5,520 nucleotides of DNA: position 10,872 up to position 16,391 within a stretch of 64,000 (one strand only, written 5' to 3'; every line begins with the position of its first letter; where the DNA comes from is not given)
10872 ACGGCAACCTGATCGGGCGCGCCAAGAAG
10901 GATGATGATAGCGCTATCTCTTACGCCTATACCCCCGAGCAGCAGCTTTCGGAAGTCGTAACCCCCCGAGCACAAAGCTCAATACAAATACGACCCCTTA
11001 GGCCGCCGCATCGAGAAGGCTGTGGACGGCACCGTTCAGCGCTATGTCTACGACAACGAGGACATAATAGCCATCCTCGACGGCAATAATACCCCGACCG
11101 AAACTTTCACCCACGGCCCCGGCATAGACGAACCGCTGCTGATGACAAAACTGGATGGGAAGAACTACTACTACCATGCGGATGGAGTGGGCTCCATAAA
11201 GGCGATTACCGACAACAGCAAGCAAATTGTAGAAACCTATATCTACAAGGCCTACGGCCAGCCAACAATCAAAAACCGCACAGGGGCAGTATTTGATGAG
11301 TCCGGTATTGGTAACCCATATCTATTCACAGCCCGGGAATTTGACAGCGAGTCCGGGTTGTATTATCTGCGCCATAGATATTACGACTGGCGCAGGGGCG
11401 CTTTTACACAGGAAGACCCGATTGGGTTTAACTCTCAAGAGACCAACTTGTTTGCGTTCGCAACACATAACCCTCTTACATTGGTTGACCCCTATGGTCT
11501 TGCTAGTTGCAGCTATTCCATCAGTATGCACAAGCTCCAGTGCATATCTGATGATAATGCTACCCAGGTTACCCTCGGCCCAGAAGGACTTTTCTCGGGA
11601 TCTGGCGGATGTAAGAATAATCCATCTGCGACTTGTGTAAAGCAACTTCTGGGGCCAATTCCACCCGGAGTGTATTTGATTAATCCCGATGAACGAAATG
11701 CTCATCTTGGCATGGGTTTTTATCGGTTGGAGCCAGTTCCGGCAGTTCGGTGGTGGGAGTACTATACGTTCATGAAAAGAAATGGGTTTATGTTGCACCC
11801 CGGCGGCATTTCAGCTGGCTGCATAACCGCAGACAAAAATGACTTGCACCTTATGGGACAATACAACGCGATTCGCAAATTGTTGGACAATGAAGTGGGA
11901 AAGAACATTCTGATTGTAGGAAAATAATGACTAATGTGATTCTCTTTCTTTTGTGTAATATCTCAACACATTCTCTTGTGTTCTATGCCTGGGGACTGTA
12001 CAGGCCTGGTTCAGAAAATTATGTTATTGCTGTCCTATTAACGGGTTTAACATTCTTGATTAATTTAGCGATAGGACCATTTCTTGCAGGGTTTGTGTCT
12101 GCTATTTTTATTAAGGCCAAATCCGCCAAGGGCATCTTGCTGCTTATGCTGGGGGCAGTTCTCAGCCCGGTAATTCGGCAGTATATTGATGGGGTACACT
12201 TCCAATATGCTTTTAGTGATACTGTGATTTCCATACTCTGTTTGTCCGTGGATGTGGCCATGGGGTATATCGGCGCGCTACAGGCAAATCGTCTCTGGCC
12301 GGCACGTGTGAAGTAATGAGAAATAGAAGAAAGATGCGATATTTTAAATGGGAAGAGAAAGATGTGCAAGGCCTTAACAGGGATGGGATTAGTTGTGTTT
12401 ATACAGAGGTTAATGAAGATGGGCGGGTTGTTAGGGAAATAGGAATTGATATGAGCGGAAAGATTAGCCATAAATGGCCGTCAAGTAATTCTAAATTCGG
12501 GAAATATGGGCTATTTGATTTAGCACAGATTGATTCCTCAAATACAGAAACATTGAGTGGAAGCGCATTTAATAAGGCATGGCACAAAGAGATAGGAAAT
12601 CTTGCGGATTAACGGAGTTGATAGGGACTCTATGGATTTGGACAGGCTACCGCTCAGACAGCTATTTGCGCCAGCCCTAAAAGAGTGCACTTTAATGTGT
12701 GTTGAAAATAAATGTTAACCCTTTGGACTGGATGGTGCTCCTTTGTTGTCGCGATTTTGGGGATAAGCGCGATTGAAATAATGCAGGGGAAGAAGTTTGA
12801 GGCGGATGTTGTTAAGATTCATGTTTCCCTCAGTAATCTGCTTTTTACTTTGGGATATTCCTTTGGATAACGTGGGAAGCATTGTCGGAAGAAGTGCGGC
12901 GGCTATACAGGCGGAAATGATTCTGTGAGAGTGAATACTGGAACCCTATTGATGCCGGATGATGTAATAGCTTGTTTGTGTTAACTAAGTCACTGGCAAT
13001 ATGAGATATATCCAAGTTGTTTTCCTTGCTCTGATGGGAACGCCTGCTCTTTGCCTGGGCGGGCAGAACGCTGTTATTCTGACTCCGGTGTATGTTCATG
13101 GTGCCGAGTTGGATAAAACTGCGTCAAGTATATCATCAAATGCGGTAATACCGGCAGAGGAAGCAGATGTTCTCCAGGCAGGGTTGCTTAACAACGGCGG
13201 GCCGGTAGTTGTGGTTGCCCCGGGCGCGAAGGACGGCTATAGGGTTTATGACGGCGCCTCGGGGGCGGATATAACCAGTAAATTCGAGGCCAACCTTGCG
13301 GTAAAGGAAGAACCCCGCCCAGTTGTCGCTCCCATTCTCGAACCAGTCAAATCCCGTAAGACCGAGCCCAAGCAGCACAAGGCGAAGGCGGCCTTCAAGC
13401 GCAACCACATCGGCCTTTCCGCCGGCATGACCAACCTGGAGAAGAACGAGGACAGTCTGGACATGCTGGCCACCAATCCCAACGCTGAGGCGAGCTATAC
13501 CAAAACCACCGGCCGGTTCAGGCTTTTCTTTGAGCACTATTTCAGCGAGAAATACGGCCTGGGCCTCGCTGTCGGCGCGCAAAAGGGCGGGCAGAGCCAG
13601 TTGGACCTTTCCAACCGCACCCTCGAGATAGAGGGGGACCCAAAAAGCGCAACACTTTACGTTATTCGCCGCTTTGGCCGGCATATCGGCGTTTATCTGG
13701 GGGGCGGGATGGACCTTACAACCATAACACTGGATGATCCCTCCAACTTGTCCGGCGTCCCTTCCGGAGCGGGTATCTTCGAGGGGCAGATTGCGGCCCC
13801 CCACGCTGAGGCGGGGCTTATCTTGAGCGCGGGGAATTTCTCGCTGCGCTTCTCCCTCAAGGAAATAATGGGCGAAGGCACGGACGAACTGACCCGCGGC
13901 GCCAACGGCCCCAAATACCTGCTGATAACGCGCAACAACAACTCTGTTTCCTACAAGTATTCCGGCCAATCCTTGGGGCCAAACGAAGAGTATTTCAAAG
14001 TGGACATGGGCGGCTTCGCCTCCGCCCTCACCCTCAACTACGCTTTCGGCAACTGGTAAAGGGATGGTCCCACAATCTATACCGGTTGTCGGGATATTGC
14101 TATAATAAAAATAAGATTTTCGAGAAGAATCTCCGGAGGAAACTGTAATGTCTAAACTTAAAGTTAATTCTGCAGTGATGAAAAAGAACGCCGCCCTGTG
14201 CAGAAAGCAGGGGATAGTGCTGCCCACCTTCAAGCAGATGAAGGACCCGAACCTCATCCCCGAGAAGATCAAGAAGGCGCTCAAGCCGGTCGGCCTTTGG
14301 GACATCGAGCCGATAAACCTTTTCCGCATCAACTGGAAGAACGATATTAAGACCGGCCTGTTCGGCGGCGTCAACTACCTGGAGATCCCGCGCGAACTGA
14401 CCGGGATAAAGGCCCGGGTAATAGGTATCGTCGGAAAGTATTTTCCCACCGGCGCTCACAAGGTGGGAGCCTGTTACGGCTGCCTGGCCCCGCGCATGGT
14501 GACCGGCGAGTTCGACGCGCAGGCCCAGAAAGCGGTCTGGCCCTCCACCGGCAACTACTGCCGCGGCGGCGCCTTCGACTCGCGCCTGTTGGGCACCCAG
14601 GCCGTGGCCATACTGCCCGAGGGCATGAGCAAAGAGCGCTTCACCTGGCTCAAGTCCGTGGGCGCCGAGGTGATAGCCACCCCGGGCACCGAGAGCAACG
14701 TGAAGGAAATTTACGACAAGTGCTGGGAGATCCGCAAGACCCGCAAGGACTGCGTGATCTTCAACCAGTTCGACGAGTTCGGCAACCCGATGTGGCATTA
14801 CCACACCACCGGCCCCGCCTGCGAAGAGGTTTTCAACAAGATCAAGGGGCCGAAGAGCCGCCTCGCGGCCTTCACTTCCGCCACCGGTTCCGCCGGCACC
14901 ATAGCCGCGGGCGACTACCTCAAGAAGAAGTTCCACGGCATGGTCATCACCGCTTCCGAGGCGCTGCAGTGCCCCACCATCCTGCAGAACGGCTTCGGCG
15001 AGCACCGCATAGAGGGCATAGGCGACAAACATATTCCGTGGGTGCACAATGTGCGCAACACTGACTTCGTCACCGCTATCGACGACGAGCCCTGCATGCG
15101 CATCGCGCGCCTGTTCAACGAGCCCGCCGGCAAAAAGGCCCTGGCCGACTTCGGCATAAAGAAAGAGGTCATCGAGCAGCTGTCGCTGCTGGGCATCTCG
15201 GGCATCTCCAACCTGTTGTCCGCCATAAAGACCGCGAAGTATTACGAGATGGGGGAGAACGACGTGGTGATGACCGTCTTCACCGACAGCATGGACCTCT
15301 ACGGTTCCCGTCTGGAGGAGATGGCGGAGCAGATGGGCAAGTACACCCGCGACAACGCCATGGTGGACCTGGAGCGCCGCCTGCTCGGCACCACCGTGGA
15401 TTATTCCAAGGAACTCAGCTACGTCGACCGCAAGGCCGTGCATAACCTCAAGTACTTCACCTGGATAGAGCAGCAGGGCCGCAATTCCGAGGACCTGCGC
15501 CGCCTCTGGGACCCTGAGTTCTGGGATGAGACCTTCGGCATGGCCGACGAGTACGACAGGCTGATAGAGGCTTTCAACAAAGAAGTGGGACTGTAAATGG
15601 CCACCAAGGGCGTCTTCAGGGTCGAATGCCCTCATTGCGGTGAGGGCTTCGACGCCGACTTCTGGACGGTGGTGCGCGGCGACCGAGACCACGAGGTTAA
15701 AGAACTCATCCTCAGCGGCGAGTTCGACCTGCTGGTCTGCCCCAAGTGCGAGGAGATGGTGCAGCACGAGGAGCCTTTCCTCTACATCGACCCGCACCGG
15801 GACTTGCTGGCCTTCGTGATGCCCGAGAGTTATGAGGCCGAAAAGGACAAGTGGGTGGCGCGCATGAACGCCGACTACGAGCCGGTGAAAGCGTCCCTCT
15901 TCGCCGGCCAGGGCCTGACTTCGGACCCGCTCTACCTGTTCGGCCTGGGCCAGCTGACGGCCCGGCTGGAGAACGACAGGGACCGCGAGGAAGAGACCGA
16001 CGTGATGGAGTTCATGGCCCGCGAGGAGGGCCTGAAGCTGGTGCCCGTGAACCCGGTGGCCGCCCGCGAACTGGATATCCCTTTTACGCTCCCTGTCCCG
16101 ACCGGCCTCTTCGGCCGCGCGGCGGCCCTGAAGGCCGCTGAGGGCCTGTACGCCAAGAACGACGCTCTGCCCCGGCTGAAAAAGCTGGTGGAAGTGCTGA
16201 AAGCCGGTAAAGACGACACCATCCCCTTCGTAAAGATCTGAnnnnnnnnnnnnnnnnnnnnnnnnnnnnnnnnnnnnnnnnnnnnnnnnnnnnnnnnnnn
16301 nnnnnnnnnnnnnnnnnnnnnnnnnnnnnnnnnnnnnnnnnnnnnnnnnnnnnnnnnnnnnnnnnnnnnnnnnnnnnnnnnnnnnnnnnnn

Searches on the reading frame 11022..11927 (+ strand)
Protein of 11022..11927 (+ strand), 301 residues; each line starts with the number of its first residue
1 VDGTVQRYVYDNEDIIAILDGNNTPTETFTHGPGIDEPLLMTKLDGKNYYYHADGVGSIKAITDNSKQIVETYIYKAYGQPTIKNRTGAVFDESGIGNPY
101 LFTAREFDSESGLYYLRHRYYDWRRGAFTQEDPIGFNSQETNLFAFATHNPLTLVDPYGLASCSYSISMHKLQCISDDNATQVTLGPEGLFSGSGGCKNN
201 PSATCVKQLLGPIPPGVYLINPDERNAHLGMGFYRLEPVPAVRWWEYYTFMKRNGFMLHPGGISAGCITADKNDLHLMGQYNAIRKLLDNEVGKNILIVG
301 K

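Call 11: search_protein_families(library=pfam, proteins=[window:11022-11927:+], max_evalue=0.01)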
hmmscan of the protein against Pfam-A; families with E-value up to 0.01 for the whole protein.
window:11022-11927:+ (301 aa): 1 family
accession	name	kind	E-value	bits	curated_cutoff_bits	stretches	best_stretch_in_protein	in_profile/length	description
PF10908.13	Tlde1_dom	-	9.1e-17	62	30.1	1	191-296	6-117/120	Tlde1 domain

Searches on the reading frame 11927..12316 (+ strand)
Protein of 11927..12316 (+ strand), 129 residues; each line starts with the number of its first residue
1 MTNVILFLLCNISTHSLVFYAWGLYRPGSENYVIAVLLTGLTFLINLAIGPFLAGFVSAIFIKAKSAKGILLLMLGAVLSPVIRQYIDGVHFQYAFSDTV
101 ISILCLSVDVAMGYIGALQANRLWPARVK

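Call 11: search_protein_families(library=pfam, proteins=[window:11927-12316:+], max_evalue=0.01)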
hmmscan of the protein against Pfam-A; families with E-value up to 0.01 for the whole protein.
window:11927-12316:+ (129 aa): 1 family
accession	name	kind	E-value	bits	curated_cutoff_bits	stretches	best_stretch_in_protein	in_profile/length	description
PF13273.12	DUF4064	-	0.0059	17.3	32.1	0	19-79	39-98/102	Protein of unknown function (DUF4064)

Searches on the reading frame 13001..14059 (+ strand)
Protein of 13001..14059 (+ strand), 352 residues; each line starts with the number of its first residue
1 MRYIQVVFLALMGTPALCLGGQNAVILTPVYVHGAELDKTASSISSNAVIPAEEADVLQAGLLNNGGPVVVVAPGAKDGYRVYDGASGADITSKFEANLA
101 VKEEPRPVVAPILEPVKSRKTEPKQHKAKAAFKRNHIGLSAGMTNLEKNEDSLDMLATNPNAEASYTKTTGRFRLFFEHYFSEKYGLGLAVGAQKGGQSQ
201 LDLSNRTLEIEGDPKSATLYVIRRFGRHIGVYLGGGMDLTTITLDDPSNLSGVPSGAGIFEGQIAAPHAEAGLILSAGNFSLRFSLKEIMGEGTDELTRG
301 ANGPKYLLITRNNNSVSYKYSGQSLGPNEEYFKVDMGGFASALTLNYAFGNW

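Call 11: search_protein_families(library=pfam, proteins=[window:13001-14059:+], max_evalue=0.01)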
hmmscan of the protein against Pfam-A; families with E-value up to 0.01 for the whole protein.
window:13001-14059:+ (352 aa): 1 family
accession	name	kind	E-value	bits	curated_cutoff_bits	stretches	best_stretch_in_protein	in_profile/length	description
PF13505.12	OMP_b-brl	-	0.0053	17.4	28.7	1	127-246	14-118/175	Outer membrane protein beta-barrel domain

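Call 64: search_solved_structures(query=A5, max_evalue=10)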
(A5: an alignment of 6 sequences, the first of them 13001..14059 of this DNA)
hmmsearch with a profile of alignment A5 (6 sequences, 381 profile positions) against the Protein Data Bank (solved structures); distinct sequences matched with E-value up to 10: 3.
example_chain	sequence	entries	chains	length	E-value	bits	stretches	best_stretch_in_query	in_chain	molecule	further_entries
1yb5_A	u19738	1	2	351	0.24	13.3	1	27-99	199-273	Quinone oxidoreductase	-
3hiy_A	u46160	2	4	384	0.69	11.9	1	270-308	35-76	Minor Editosome-Associated TUTase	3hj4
3hj1_A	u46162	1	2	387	0.7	11.8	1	270-308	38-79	Minor Editosome-Associated TUTase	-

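Call 96: search_protein_families(library=pfam, proteins=[window:13001-14059:+], max_evalue=0.1)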
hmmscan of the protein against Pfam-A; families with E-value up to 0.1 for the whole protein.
window:13001-14059:+ (352 aa): 1 family
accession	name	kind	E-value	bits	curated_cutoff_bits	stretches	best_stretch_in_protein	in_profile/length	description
PF13505.12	OMP_b-brl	-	0.0053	17.4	28.7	1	127-246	14-118/175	Outer membrane protein beta-barrel domain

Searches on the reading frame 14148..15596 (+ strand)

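Call 29: search_protein_families(library=pfam, proteins=[window:14148-15596:+], max_evalue=0.001)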
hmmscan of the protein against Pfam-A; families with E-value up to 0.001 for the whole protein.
window:14148-15596:+ (482 aa): 1 family
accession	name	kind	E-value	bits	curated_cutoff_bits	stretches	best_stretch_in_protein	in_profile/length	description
PF00291.31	PALP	-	4.1e-13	49.7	35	1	100-323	33-256/295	Pyridoxal-phosphate dependent enzyme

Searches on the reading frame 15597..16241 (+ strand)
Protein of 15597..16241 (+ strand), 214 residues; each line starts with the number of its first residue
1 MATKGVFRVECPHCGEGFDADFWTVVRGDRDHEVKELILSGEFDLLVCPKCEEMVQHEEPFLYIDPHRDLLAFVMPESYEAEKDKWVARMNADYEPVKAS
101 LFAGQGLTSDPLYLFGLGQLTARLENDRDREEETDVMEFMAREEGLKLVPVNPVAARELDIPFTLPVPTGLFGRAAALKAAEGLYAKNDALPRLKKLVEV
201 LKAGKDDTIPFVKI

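Call 29: search_protein_families(library=pfam, proteins=[window:15597-16241:+], max_evalue=0.001)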
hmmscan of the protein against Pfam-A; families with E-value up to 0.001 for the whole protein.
window:15597-16241:+ (214 aa): 2 families
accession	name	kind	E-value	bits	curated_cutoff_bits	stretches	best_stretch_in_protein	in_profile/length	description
PF14353.12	CpXC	-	8.9e-18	64.9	25.4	1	9-86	1-78/121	CpXC protein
PF05876.18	GpA_ATPase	-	0.00019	21.6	25.6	1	3-59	189-237/247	Phage terminase large subunit gpA, ATPase domain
